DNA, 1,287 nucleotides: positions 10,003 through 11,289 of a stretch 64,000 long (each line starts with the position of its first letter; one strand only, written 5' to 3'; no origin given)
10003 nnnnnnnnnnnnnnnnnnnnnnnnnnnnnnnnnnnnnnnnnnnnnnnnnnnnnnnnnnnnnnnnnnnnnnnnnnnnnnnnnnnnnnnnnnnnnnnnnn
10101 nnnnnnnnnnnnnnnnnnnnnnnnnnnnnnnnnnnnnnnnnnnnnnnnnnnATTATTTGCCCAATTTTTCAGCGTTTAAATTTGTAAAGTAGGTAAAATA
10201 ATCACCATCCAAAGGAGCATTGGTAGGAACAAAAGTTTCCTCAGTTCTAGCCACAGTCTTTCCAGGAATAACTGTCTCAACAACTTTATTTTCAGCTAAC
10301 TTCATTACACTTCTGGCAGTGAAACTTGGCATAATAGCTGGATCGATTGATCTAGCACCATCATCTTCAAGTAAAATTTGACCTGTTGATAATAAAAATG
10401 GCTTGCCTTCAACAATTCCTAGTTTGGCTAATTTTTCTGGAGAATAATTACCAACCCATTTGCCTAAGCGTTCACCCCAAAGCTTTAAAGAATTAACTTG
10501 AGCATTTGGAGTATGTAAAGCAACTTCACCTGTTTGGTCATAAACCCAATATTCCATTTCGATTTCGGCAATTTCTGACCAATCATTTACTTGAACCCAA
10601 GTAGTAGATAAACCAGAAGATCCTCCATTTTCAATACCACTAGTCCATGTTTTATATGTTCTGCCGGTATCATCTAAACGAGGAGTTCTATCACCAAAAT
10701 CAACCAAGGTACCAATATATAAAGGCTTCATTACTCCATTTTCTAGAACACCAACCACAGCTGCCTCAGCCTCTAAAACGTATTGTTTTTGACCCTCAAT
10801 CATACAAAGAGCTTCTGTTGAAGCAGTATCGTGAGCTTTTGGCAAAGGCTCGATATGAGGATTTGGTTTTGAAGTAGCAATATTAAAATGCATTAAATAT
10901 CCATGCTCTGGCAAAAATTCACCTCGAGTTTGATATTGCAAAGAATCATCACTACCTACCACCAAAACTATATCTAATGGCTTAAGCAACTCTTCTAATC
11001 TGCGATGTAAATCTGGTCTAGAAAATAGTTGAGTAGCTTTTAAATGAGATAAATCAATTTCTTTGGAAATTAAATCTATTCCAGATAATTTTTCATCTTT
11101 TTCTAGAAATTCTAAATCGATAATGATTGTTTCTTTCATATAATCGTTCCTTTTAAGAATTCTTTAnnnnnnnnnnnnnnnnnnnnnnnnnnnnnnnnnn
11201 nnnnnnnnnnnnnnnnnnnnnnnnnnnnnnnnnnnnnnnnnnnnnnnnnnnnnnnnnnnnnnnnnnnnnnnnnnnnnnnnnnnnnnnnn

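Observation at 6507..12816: Five-gene operon of large acidic proteins of unknown function (550, 328, 637 and 146 aa, plus MFS transporter) with non-host composition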

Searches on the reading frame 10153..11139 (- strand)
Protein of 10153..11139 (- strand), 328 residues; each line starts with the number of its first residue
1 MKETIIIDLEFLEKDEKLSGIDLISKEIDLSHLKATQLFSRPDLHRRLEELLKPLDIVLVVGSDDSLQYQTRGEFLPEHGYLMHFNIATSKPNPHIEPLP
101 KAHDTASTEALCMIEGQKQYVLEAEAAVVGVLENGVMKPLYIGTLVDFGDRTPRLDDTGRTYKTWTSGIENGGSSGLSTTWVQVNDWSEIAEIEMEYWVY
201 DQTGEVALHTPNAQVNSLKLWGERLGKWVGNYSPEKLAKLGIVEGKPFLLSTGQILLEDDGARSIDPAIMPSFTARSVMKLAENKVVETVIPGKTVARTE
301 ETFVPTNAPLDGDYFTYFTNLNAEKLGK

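Call 3: search_protein_families(library=pfam, proteins=[window:10153-11139:-], max_evalue=0.1)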
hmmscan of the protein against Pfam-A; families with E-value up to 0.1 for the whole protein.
window:10153-11139:- (328 aa): 0 families

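Call 4: search_protein_families(library=ncbifam, proteins=[window:10153-11139:-], max_evalue=0.1)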
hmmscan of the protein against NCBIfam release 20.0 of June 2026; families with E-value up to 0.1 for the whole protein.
window:10153-11139:- (328 aa): 0 families

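Call 15: find_homologous_proteins(query=window:10153-11139:-)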
Query window:10153-11139:- (328 aa): 9 proteins with E <= 0.001 among 2367 candidates.
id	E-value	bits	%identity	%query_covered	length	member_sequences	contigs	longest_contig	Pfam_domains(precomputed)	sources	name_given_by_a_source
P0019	2.0e-217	739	100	100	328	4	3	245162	-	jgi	-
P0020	5.3e-165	566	76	100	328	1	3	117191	-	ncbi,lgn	-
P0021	6.2e-164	563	75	99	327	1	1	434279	-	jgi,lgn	-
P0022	4.4e-151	521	74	91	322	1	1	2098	-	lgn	-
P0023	9.9e-136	470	66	96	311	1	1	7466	-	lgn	-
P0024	4.7e-126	438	66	87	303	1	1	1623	-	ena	-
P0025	2.0e-118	413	62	87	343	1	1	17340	-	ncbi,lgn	-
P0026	4.9e-109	383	59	88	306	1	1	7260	-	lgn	-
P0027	2.3e-100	354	55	90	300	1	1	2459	-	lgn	-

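Call 27: predict_structure(alignment_id=A1)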
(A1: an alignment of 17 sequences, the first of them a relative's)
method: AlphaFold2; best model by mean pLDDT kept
length: 328 residues; sequences in the alignment: 17
mean_pLDDT: 77.5   pTM: 0.82
mean pLDDT of the five models: 77.5, 76.5, 76.5, 76.3, 74.0
residues with pLDDT >= 90: 103; 70-90: 138; 50-70: 40; < 50: 47
segments of 3 or more residues with pLDDT < 50: 86-91, 158-162, 166-168, 170-172, 255-261, 307-328
pLDDT, mean of each block of 10 residues (from residue 1): 88 78 88 94 92 91 95 88 54 62 81 80 87 88 85 53 49 78 91 88 90 75 72 74 86 54 76 92 88 85 54 46 45
secondary structure, 60 per line:
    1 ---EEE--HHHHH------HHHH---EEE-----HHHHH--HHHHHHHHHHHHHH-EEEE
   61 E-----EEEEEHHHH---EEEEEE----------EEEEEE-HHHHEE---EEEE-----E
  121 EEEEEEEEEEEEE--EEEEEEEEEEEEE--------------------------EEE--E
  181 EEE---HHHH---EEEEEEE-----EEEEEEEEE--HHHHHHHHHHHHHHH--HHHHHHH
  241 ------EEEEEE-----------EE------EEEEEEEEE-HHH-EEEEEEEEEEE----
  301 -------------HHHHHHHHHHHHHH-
elements in order: E4-6 H9-13 H20-23 E27-29 H35-39 H42-55 E57-61 E67-71 H72-75 E79-84 E95-100 H102-105 E111-114 E120-133 E136-148 E175-177 E180-183 H187-190 E194-200 E206-214 H217-231 H234-240 E247-252 E272-280 E286-296 H314-327

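Call 30: search_protein_representatives(alignment_id=A1)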
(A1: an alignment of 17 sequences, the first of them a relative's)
Query: 17 sequences, 466 profile positions. Proteins with E-value up to 0.001 (for the whole library): 8; up to 1e-10: 5; up to 1e-30: 3. The best 8 are listed.
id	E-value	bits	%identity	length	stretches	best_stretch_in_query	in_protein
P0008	1.4e-256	867.9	-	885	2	20-313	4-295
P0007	4.8e-174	595.8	-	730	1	15-464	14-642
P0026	2.2e-134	465.0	-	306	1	11-312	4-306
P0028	4.5e-12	61.7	-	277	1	282-430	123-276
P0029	1.3e-11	60.2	-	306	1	313-423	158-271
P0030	6.7e-05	38.1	-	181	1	288-399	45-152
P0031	2.7e-04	36.1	-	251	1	328-427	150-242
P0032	4.6e-04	35.4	-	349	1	327-441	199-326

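Call 32: search_protein_families(library=pfam, proteins=[P0028, P0029, P0030, P0031, P0032], max_evalue=0.01)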
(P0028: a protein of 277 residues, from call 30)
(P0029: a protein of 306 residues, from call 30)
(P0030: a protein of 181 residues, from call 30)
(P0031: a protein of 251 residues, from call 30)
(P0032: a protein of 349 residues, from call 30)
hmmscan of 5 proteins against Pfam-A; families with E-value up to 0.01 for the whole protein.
P0028 (277 aa): 1 family
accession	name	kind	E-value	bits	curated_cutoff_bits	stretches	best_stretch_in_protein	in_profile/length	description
PF00300.27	His_Phos_1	-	3.9e-23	82.6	21.7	1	68-234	3-161/194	Histidine phosphatase superfamily (branch 1)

P0029 (306 aa): 1 family
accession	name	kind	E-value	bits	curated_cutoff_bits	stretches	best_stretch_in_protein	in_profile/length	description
PF00300.27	His_Phos_1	-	2.4e-20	73.5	21.7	1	72-233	2-160/194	Histidine phosphatase superfamily (branch 1)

P0030 (181 aa): 1 family
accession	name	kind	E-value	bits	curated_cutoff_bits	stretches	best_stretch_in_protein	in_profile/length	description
PF00300.27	His_Phos_1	-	3.1e-20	73.1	21.7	1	3-159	19-177/194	Histidine phosphatase superfamily (branch 1)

P0031 (251 aa): 1 family
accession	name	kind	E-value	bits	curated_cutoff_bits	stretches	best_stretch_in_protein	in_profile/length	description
PF00300.27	His_Phos_1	-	1.7e-29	103.3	21.7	1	51-227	3-182/194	Histidine phosphatase superfamily (branch 1)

P0032 (349 aa): 1 family
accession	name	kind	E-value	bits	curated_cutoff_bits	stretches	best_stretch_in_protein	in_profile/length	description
PF00300.27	His_Phos_1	-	1.3e-26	93.9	21.7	1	96-262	3-161/194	Histidine phosphatase superfamily (branch 1)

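Call 35: search_solved_structures(query=A1, max_evalue=10, show_alignments=3)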
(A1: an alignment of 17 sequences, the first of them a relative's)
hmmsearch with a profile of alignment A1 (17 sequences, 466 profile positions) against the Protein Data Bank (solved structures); distinct sequences matched with E-value up to 10: 3.
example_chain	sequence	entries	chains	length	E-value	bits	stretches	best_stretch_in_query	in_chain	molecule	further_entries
8z5n_5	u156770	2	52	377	0.42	12.4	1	314-375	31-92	Flagella basal-body protein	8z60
5u2u_A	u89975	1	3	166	0.45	12.3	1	374-460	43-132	Heat shock protein 104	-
3w1e_A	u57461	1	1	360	0.54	12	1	315-375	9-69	Flagella basal-body protein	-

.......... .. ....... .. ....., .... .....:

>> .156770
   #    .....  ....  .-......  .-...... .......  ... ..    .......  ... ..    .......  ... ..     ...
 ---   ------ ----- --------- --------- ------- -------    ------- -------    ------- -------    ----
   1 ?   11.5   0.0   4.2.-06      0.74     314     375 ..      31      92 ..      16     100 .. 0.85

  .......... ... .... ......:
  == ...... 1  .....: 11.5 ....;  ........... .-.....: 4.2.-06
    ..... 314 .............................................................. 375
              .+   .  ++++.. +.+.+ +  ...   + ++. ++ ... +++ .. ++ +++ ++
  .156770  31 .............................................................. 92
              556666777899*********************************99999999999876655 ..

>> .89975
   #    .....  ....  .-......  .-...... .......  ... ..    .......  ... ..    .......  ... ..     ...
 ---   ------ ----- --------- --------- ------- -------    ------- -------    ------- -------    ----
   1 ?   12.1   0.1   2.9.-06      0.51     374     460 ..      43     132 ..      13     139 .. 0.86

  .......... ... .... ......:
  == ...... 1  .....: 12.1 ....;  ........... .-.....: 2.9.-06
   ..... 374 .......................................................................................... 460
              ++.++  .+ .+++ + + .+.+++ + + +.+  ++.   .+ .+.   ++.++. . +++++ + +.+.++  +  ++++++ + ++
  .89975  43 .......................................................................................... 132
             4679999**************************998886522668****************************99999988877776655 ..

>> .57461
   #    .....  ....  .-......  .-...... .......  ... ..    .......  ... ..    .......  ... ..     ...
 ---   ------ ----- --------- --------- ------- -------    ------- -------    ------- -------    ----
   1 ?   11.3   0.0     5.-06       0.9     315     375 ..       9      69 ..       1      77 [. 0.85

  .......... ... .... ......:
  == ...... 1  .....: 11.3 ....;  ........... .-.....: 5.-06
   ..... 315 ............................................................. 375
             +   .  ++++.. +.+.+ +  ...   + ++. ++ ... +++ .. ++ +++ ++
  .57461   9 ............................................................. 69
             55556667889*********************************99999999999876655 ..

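Call 39: search_protein_families(library=padloc, proteins=[window:10153-11139:-], max_evalue=0.1)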
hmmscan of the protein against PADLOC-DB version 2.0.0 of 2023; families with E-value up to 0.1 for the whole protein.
window:10153-11139:- (328 aa): 0 families

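Call 48: list_cluster_members(proteins=[P0020, P0007, P0014, P0025, P0001])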
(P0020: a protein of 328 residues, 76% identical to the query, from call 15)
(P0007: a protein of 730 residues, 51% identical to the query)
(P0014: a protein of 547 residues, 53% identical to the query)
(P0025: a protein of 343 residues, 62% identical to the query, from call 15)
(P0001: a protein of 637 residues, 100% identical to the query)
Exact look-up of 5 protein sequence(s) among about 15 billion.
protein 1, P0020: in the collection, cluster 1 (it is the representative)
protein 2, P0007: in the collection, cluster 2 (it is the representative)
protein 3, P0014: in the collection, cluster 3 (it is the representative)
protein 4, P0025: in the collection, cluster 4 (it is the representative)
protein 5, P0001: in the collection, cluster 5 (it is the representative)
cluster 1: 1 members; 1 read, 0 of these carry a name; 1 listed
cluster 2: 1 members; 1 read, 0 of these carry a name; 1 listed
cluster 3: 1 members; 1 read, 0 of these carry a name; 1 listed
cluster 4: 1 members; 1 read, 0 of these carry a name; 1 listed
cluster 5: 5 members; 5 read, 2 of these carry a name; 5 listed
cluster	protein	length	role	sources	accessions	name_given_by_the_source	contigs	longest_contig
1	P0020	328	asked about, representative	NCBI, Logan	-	-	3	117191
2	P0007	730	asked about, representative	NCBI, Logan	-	-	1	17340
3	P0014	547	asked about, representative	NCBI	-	-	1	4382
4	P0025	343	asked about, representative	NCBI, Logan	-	-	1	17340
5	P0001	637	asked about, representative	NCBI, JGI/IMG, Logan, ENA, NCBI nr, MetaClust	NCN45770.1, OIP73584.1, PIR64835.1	MAG: hypothetical protein COU63_02355 [Candidatus Pacebacteria bacterium ... | hypothetical protein [Candidatus Pacearchaeota archaeon] | \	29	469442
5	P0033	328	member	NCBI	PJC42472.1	MAG: hypothetical protein CO040_04420, partial [Candidatus Pacebacteria bacterium ...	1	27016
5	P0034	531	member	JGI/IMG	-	-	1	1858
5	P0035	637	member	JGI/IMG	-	-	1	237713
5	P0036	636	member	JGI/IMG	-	-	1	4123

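Call 54: fold_search(model_id=the predicted structure, library=pdb)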
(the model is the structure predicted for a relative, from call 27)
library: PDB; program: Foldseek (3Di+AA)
matches with E <= 10: 977; with E <= 0.001: 36
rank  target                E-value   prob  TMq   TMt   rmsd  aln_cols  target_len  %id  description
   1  2q18                  2.4e-08  1.00  0.42  0.48   6.1       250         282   12  2-keto-3-deoxy-D-arabinonate dehydratase (released 2008-04-08)
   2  2q1a                  4.3e-08  1.00  0.41  0.46   6.1       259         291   14  2-keto-3-deoxy-D-arabinonate dehydratase complexed with magnesium and 2-oxobutyrate (released 2008-04-08)
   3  2q1d                  5.8e-08  1.00  0.42  0.48   5.9       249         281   14  2-keto-3-deoxy-D-arabinonate dehydratase complexed with magnesium and 2,5-dioxopentanoate (released 2008-04-08)
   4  3v77_A                3.3e-07  1.00  0.40  0.54   5.5       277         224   11  Crystal structure of a putative fumarylacetoacetate isomerase/hydrolase from Oleispira antarctica (released 2012-01-18)
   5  4pfz_B                3.9e-07  1.00  0.39  0.48   5.5       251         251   11  X-ray Crystal Structure of 5-carboxymethyl-2-hydroxymuconate delta-isomerase from Mycobacterium smegmatis (released 2014-11-19)
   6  3qdf                  4.4e-07  1.00  0.38  0.47   5.9       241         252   11  Crystal structure of 2-hydroxyhepta-2,4-diene-1,7-dioate isomerase from Mycobacterium marinum (released 2011-02-02)
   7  6jvv_B                4.7e-07  1.00  0.39  0.47   9.5       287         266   11  Crystal structure of maleylpyruvate hydrolase from Sphingobium.sp SYK-6 (released 2019-05-29)
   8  3rr6                  2.3e-06  1.00  0.42  0.53   5.8       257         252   12  Structure of a putative uncharacterized protein from Mycobacterium abscessus ATCC 19977 / DSM 44196 (released 2011-05-11)
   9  8suu_A                2.3e-06  1.00  0.37  0.40  10.0       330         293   10  Crystal structure of YisK from Bacillus subtilis in apo form (released 2023-11-01)
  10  4pfz_A                3.7e-06  1.00  0.37  0.46   5.8       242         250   10  X-ray Crystal Structure of 5-carboxymethyl-2-hydroxymuconate delta-isomerase from Mycobacterium smegmatis (released 2014-11-19)
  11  3s52_C                4.4e-06  1.00  0.40  0.56   5.7       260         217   12  Crystal structure of a putative fumarylacetoacetate hydrolase family protein from Yersinia pestis CO92 (released 2011-06-29)
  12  6v77_A                4.7e-06  1.00  0.38  0.44   6.8       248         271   10  Crystal structure of a putative HpcE protein from Mycobacterium smegmatis (released 2020-01-15)
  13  1nr9_C                5.0e-06  1.00  0.32  0.46   6.9       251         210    9  Crystal Structure of Escherichia coli 1262 (APC5008), Putative Isomerase (released 2003-07-29)
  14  4maq_A                7.6e-06  1.00  0.37  0.49   6.4       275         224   10  Crystal Structure of a putative fumarylpyruvate hydrolase from Burkholderia cenocepacia (released 2013-10-23)
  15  4dbf_A                8.0e-06  1.00  0.41  0.49   5.4       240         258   10  Crystal structures of Cg1458 (released 2012-11-28)
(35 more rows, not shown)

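Call 66: search_protein_families(library=pfam, alignment_id=A1, max_evalue=0.1)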
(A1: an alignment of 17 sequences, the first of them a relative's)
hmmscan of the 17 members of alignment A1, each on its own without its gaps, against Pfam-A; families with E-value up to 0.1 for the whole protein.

A. member 1, P0019 (328 aa): 0 families

B. families by the number of members that match (of 17 scanned): 5 families
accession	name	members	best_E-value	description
PF00300.27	His_Phos_1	4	0.00096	Histidine phosphatase superfamily (branch 1)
PF06258.17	Mito_fiss_Elm1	2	0.025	Mitochondrial fission ELM1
PF25192.1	DiatomPyrShell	1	0.042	Diatom pyrenoid shell protein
PF16326.10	ABC_tran_CTD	1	0.09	ABC transporter C-terminal domain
PF18161.7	ISP1_C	1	0.094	ISP1 C-terminal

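Call 76: search_dna_similar(query=window:10153-11139:-, collection=plasmids, mode=protein, max_evalue=0.001, max_rows=10)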
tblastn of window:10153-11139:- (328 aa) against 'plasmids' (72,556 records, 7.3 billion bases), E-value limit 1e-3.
No match.

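Call 77: search_dna_similar(query=window:10153-11139:-, collection=phages, mode=protein, max_evalue=0.001, max_rows=10)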
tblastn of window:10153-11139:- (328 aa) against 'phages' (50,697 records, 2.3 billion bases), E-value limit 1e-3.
No match.
